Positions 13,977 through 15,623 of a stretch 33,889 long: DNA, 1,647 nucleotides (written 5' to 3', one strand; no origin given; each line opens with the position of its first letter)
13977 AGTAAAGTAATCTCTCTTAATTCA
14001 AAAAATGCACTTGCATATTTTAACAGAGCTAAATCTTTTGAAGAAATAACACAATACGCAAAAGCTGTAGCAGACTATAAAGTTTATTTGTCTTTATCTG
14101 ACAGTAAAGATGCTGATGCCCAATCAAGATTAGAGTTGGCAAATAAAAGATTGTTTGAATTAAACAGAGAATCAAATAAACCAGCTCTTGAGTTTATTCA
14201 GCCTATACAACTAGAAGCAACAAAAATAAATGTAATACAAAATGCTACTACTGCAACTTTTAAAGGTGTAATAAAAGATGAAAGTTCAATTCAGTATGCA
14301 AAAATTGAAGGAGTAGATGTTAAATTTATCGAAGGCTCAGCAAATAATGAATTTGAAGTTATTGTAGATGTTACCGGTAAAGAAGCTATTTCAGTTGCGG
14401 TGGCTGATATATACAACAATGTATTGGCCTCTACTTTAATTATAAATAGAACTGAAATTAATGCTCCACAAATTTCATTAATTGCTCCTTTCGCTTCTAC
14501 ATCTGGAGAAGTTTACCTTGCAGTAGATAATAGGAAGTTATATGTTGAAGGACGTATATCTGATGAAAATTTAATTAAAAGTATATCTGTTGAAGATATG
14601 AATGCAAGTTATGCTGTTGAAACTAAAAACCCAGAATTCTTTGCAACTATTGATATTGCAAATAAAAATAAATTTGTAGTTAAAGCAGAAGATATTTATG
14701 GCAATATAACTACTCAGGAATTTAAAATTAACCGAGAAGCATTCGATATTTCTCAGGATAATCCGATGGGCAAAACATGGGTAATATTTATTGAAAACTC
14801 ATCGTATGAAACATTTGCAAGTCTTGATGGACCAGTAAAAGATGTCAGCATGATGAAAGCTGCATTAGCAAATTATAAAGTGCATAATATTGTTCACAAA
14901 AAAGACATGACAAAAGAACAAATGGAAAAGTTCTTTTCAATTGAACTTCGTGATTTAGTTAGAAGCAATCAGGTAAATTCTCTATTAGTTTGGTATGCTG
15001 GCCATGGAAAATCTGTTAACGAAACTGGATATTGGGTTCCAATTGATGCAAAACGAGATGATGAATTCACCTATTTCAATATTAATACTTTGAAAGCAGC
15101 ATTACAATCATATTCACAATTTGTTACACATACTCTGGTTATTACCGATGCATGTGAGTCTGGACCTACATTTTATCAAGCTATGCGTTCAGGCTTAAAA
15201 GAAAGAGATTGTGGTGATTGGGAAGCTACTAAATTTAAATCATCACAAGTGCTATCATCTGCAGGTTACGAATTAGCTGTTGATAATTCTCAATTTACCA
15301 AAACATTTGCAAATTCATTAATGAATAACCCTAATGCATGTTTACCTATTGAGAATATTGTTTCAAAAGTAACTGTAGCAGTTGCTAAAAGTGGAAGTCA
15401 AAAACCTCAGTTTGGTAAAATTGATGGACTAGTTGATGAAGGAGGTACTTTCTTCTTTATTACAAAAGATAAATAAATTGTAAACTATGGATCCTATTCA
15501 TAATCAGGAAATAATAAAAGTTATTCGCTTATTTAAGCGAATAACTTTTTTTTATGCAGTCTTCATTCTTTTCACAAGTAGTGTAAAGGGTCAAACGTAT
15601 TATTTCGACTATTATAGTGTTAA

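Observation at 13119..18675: Two-gene operon pairing an exported TPR/caspase-like protease with a beta-propeller/Y_Y_Y transmembrane PP2C phosphatase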

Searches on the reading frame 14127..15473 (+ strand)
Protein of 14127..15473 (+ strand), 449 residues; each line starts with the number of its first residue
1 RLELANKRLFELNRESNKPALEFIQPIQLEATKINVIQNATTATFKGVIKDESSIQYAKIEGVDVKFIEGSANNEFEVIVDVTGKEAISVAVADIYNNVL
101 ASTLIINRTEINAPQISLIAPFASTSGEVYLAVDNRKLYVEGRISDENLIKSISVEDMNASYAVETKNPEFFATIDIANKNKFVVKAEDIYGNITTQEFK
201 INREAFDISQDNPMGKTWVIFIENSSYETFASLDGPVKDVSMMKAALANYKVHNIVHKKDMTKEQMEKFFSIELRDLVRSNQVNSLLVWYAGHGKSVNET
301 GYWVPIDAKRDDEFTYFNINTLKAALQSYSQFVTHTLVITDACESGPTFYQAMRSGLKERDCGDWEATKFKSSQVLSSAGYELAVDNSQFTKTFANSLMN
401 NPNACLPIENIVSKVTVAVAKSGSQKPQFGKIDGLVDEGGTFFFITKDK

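Call 39: search_solved_structures(query=window:14127-15473:+, max_evalue=10, show_alignments=2)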
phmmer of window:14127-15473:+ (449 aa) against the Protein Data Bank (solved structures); distinct sequences matched with E-value up to 10: 20.
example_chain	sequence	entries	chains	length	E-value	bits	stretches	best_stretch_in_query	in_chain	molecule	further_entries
38go_A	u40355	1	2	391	0.035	16.3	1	205-310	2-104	Mucosa-associated lymphoid tissue lymphoma translocation protein 1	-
3v4o_A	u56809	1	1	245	0.044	15.9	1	209-310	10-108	Mucosa-associated lymphoid tissue lymphoma translocation protein 1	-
8acb_A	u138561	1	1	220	0.1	14.8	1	282-342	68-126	Genome polyprotein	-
6f7i_A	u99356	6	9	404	0.12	14.5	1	209-310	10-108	Mucosa-associated lymphoid tissue lymphoma translocation protein 1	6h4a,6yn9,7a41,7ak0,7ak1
8v4x_A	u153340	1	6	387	0.18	13.9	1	210-310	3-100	Mucosa-associated lymphoid tissue lymphoma translocation protein 1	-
3v55_A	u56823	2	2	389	0.18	13.9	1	210-310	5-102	Mucosa-associated lymphoid tissue lymphoma translocation protein 1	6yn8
9mkc_A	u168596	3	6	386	0.21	13.7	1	211-310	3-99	Mucosa-associated lymphoid tissue lymphoma translocation protein 1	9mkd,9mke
7odw_A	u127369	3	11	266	0.51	12.4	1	18-150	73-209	Linocin_M18 bacteriocin protein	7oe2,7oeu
9r9x_Aa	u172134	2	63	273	0.78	11.8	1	271-337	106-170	Capsid protein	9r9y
9r9z_Aa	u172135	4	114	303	0.78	11.8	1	282-317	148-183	Genome polyprotein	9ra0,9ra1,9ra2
6t34_A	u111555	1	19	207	0.78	11.8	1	281-339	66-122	Coat protein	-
9e6q_AR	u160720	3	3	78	1.2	11.2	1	69-132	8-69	Large ribosomal subunit protein eL20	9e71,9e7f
9qy3_A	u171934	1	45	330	1.3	11.1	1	278-343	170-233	Coat Protein (CP)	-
8opg_Aa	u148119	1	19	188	1.5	10.9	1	280-317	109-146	Genome polyprotein (Fragment)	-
8opj_Aa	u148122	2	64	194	1.5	10.9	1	280-317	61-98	Genome polyprotein (Fragment) | Genome polyprotein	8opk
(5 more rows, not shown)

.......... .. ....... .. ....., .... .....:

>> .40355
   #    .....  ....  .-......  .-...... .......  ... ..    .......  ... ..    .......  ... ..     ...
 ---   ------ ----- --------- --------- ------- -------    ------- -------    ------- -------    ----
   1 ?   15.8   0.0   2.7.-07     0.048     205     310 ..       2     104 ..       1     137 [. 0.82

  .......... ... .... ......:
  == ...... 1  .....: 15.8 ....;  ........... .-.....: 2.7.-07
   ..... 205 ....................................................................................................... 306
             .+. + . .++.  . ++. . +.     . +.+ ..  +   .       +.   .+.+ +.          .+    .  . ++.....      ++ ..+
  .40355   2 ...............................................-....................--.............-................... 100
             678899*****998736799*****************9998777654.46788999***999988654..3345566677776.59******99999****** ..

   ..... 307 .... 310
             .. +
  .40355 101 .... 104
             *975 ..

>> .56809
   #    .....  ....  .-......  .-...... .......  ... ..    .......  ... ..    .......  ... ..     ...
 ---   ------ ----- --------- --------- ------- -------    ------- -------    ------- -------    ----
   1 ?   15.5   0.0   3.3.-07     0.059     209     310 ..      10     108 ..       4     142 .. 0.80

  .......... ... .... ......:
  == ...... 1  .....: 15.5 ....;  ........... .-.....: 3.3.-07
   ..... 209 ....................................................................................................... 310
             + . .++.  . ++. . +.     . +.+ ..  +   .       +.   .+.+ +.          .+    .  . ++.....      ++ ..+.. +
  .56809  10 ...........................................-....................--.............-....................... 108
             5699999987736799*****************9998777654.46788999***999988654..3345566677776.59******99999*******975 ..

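Call 75: search_protein_representatives(protein=window:14151-15473:+)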
Query: 441 residues. Proteins with E-value up to 0.001 (for the whole library): 8009; up to 1e-10: 1787; up to 1e-30: 113. The best 150 are listed.
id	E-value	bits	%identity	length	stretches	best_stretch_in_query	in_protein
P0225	5.2e-173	592.0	59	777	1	1-439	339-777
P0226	2.5e-168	576.6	59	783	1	1-439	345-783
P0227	6.3e-167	572.0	59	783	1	1-438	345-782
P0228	3.8e-165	566.1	58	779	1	2-439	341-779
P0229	3.8e-153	526.6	56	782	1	1-439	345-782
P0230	2.0e-151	521.0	57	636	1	21-439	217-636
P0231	8.6e-147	505.7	53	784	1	1-439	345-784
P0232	3.8e-144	497.0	53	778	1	1-439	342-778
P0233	1.4e-142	491.8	55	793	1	2-439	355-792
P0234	1.7e-142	491.6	53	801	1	1-440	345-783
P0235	1.2e-141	488.7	51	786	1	1-440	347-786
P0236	6.3e-140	483.1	51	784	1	1-440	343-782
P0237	5.7e-137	473.4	49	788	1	1-441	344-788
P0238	4.3e-132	457.3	48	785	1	2-439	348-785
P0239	1.1e-131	455.9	52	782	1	2-439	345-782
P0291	3.0e-85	303.0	37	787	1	2-439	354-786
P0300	6.2e-71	255.9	32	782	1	1-439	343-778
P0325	1.3e-40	156.1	27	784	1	2-439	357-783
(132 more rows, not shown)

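Call 76: find_encoding_contigs(protein=P0325, flank=6000, max_places=2)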
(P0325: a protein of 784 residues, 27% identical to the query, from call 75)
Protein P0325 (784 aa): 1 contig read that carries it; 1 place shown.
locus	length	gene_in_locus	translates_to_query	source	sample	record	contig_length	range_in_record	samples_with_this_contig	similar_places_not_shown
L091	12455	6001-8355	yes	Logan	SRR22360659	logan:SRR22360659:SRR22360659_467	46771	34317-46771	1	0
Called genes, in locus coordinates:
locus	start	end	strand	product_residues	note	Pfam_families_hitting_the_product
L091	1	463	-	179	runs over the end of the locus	-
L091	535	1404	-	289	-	PF02629:CoA_binding, PF13380:CoA_binding_2, PF13607:Succ_CoA_lig, PF00549:Ligase_CoA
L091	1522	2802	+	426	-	PF00890:FAD_binding_2 (weak), PF03486:HI0933_like, PF07992:Pyr_redox_2 (weak), PF13738:Pyr_redox_3 (faint), PF22780:HI0933_like_1st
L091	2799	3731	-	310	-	PF00389:2-Hacid_dh, PF02826:2-Hacid_dh_C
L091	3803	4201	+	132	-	-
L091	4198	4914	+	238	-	PF00121:TIM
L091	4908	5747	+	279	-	PF06325:PrmA, PF13489:Methyltransf_23 (faint), PF05175:MTS, PF08241:Methyltransf_11 (weak), PF13649:Methyltransf_25, PF13847:Methyltransf_31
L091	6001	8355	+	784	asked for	PF12895:ANAPC3 (faint), PF13371:TPR_9 (faint), PF13424:TPR_12 (faint), PF23914:TPR_CcmH_CycH, PF13432:TPR_16 (weak), PF14559:TPR_19 (weak), PF00515:TPR_1 (weak), PF13432:TPR_16, +7 more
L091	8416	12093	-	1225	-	PF02574:S-methyl_trans, PF00809:Pterin_bind, PF02607:B12-binding_2, PF02310:B12-binding, PF02965:Met_synt_B12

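Call 78: find_encoding_contigs(protein=P0300, flank=6000, max_places=2)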
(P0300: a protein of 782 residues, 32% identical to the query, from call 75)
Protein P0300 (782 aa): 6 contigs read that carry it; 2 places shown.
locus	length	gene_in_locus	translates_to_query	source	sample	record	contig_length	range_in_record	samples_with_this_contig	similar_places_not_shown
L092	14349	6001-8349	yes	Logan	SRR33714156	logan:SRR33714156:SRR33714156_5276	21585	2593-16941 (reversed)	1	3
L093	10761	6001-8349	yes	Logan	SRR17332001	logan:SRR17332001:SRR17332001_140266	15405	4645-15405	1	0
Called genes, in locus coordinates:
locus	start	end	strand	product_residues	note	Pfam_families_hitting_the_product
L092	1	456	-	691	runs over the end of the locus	PF13231:PMT_2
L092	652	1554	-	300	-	PF01370:Epimerase, PF16363:GDP_Man_Dehyd (faint), PF08338:DUF1731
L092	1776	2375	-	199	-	PF18962:Por_Secre_tail (faint)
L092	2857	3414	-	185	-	PF01965:DJ-1_PfpI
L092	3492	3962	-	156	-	PF02631:RecX_HTH2, PF21981:RecX_HTH3 (weak)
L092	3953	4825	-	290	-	PF17827:PrmC_N (weak), PF13847:Methyltransf_31, PF05175:MTS, PF06325:PrmA, PF08241:Methyltransf_11, PF08242:Methyltransf_12, PF13649:Methyltransf_25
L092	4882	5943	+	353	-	PF00383:dCMP_cyt_deam_1, PF14437:MafB19-deam, PF01872:RibD_C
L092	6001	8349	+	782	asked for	PF00515:TPR_1 (faint), PF07719:TPR_2 (faint), PF13428:TPR_14 (faint), PF13371:TPR_9 (faint)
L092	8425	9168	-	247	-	PF13085:Fer2_3, PF13187:Fer4_9 (faint), PF13237:Fer4_10 (weak), PF12838:Fer4_7, PF13183:Fer4_8, PF13534:Fer4_17 (weak)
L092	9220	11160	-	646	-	PF00890:FAD_binding_2, PF01266:DAO (weak), PF03486:HI0933_like (faint), PF02910:Succ_DH_flav_C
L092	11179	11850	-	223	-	-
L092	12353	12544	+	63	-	PF18506:RelB-like (weak)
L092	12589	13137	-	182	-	PF01797:Y1_Tnp (weak)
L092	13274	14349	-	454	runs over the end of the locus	PF00128:Alpha-amylase, PF14701:hDGE_amylase, PF00128:Alpha-amylase, PF16657:Malt_amylase_C (weak), PF23915:SusG_C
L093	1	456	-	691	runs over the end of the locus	PF13231:PMT_2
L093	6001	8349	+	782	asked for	PF00515:TPR_1 (faint), PF07719:TPR_2 (faint), PF13428:TPR_14 (faint), PF13371:TPR_9 (faint)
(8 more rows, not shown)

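Call 79: find_encoding_contigs(protein=P0291, flank=6000, max_places=2)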
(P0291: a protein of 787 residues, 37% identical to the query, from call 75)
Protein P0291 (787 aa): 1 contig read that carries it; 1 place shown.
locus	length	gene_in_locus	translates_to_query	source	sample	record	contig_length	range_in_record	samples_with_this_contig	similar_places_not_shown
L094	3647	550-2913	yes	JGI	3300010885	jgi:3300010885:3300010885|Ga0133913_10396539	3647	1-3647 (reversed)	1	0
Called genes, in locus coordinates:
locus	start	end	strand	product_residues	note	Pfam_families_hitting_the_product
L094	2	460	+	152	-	?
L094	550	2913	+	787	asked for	PF13424:TPR_12 (faint), PF21033:RMD1-3 (faint), PF23914:TPR_CcmH_CycH (weak), PF13414:TPR_11 (weak), PF00515:TPR_1 (weak), PF13432:TPR_16 (weak), PF00515:TPR_1, PF07719:TPR_2 (weak), +8 more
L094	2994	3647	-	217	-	?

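Call 86: find_related_loci(query=A8, collection=metagenome_contigs, flank=6000)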
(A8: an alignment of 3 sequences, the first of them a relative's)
Query A8 (803 aa) in metagenome_contigs; peptide patterns used: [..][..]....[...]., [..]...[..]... (x = any residue, [..] = any of these).
460 stretches matched a pattern; 268 encode a relative of the query (tblastn E <= 1e-3); the best 80 are kept; 80 distinct loci.
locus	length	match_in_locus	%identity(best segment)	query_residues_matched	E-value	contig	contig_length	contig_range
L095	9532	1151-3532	38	1-798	3e-174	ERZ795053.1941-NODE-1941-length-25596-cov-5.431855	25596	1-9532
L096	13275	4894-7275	38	1-798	3e-174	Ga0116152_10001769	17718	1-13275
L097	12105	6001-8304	35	17-798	2e-139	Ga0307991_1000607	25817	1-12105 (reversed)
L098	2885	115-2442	33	4-800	2e-143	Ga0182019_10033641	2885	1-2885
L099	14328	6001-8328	33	8-798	2e-134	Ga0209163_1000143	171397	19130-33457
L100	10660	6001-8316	34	10-798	2e-133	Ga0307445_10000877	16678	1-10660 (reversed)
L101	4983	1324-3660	32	2-798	3e-135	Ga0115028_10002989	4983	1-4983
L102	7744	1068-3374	32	11-798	2e-133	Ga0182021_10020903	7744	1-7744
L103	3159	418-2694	32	35-798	6e-139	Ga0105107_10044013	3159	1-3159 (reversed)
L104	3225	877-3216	34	1-798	5e-138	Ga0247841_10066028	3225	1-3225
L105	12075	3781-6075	34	17-798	2e-132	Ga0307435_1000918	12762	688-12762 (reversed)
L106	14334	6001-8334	32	13-799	1e-132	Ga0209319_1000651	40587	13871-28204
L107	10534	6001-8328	34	6-798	4e-131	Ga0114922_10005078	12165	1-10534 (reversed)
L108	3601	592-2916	34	4-798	4e-135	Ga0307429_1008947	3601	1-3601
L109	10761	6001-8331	32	2-796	7e-131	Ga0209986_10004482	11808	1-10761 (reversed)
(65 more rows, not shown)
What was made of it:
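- Tried and rejected: Whether those clades are paired with gene 2 remains unknown (call 86).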

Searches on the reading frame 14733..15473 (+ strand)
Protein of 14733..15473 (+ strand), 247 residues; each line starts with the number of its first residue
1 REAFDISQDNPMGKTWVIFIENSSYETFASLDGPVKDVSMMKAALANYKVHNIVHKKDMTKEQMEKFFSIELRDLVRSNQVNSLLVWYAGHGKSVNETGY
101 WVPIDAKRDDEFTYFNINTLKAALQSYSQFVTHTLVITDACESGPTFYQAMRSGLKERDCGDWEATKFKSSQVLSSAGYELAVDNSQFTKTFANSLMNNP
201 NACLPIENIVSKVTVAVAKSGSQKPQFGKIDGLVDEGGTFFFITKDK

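Call 50: search_solved_structures(query=A3, max_evalue=1, show_alignments=3)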
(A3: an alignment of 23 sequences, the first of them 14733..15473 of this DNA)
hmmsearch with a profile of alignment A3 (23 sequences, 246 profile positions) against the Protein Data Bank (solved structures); distinct sequences matched with E-value up to 1: 9.
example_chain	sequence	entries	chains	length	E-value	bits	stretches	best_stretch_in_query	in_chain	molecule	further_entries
3v4o_A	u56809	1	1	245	0.013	18.3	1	7-107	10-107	Mucosa-associated lymphoid tissue lymphoma translocation protein 1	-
6f7i_A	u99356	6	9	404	0.037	16.8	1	7-107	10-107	Mucosa-associated lymphoid tissue lymphoma translocation protein 1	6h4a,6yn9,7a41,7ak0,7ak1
38go_A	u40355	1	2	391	0.044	16.6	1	7-107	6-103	Mucosa-associated lymphoid tissue lymphoma translocation protein 1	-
8v4x_A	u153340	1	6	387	0.068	16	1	8-107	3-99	Mucosa-associated lymphoid tissue lymphoma translocation protein 1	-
3v55_A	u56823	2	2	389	0.07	15.9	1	8-107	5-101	Mucosa-associated lymphoid tissue lymphoma translocation protein 1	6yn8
9mkc_A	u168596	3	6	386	0.077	15.8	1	8-107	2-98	Mucosa-associated lymphoid tissue lymphoma translocation protein 1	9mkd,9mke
3uo8_B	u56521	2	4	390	0.48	13.2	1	18-107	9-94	Mucosa-associated lymphoid tissue lymphoma translocation protein 1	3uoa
4i1p_A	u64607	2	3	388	0.49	13.2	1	18-107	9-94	Mucosa-associated lymphoid tissue lymphoma translocation protein 1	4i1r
7pav_A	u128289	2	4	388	0.49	13.2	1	18-107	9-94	Mucosa-associated lymphoid tissue lymphoma translocation protein 1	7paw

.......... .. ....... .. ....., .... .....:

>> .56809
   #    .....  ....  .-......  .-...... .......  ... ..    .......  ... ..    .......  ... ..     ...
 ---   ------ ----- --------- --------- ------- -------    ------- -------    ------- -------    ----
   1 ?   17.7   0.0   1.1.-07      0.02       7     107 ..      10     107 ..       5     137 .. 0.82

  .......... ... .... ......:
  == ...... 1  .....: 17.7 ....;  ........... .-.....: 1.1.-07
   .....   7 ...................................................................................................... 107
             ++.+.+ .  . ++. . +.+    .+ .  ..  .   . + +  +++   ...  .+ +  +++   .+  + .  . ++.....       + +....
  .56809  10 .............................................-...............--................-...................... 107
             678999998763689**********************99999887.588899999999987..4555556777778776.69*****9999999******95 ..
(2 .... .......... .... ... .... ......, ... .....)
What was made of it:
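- Closest known: Paracaspase MALT1, metacaspases and bacterial orthocaspases. Different: Sequence similarity to any solved structure is marginal (E 0.013-0.04; calls 39, 50).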

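Call 81: predict_structure(alignment_id=A6)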
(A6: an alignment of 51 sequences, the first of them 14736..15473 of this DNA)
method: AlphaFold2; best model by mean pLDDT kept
length: 246 residues; sequences in the alignment: 51
mean_pLDDT: 82.9   pTM: 0.86
mean pLDDT of the five models: 82.9, 81.6, 81.4, 79.7, 75.4
residues with pLDDT >= 90: 104; 70-90: 101; 50-70: 25; < 50: 16
segments of 3 or more residues with pLDDT < 50: 1-7, 143-149
pLDDT, mean of each block of 10 residues (from residue 1): 48 94 78 80 93 96 97 96 93 76 89 89 91 87 49 68 83 74 81 92 90 84 79 86 80
secondary structure, 60 per line:
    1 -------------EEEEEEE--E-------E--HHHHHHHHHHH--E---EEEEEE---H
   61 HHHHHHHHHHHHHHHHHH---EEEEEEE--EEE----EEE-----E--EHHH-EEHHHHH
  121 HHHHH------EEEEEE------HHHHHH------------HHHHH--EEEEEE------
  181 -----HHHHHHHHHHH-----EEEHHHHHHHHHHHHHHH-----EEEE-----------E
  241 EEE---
elements in order: E14-20 H34-44 E51-56 H60-78 E82-88 E91-93 E98-100 H116-125 E132-137 H144-149 H162-166 E169-174 H186-196 E202-204 H205-219 E225-228 E240-243
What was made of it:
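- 14778..15473 (+): Caspase-like C14 domain with His629 (nt 15003-15005) and Cys679 (nt 15153-15155). The domain model has pLDDT 82.9 and pTM 0.86 (call 81).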

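Call 84: fold_search(model_id=the predicted structure, library=pdb)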
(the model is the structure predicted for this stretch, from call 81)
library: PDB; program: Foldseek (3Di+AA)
matches with E <= 10: 1516; with E <= 0.001: 268
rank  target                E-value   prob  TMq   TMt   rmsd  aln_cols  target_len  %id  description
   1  4i1p_C                1.1e-10  1.00  0.61  0.41   8.9       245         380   16  Human MALT1 (caspase-IG3) in complex with activity based-probe (released 2014-07-09)
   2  7a41_A                2.9e-10  1.00  0.60  0.43   5.7       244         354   15  MALT1 in complex with a NVS-MALT1 chemical probe (released 2020-12-02)
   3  7pav_B                3.7e-10  1.00  0.57  0.39   9.4       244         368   17  MALT1 in complex with compound 1 (released 2021-11-17)
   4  7paw_B                4.2e-10  1.00  0.57  0.40   9.2       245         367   16  MALT1 in complex with compound 1 (released 2021-11-17)
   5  7a41_B                4.7e-10  1.00  0.59  0.41   5.2       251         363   16  MALT1 in complex with a NVS-MALT1 chemical probe (released 2020-12-02)
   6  3uo8_B                5.7e-10  1.00  0.58  0.41   9.3       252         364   16  Crystal structure of the MALT1 paracaspase (P1 form) (released 2011-12-21)
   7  3uo8_C                9.3e-10  1.00  0.57  0.40   9.3       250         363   15  Crystal structure of the MALT1 paracaspase (P1 form) (released 2011-12-21)
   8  8v4x_D                1.1e-09  1.00  0.62  0.43   9.2       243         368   16  Structure of MALT1 in complex with an allosteric inhibitor (released 2024-05-01)
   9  3v4o_A                1.1e-09  1.00  0.60  0.63   9.3       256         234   16  Human MALT1 (caspase domain) in complex with an irreversible peptidic inhibitor (released 2012-03-14)
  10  8v4x_F                1.1e-09  1.00  0.57  0.41   9.4       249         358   16  Structure of MALT1 in complex with an allosteric inhibitor (released 2024-05-01)
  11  8v4x_B                1.1e-09  1.00  0.61  0.43   8.1       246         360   15  Structure of MALT1 in complex with an allosteric inhibitor (released 2024-05-01)
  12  7ak0_B                1.3e-09  1.00  0.58  0.41   6.1       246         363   15  Human MALT1(329-729) in complex with a chromane urea containing inhibitor (released 2020-12-09)
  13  6f7i_A                1.3e-09  1.00  0.60  0.43   5.5       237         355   15  human MALT1(329-728) IN COMPLEX WITH MLT-747 (released 2019-01-02)
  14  7ak0_A                1.3e-09  1.00  0.59  0.42   5.9       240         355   15  Human MALT1(329-729) in complex with a chromane urea containing inhibitor (released 2020-12-09)
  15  6yn8                  1.3e-09  1.00  0.59  0.41   6.2       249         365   15  Human MALT1(334-719) in complex with a tetrazole containing compound (released 2020-06-24)
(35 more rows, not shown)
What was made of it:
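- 14778..15473 (+): The top Foldseek match is MALT1 paracaspase, E 1.1e-10, followed by caspases 3, 7, 8, 9 and 1 (call 84).
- On Peptidase C14 (caspase family): The domain model (pLDDT 82.9) matches MALT1 at E 1.1e-10 and then caspases 1, 3, 7, 8 and 9 (calls 81, 84).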
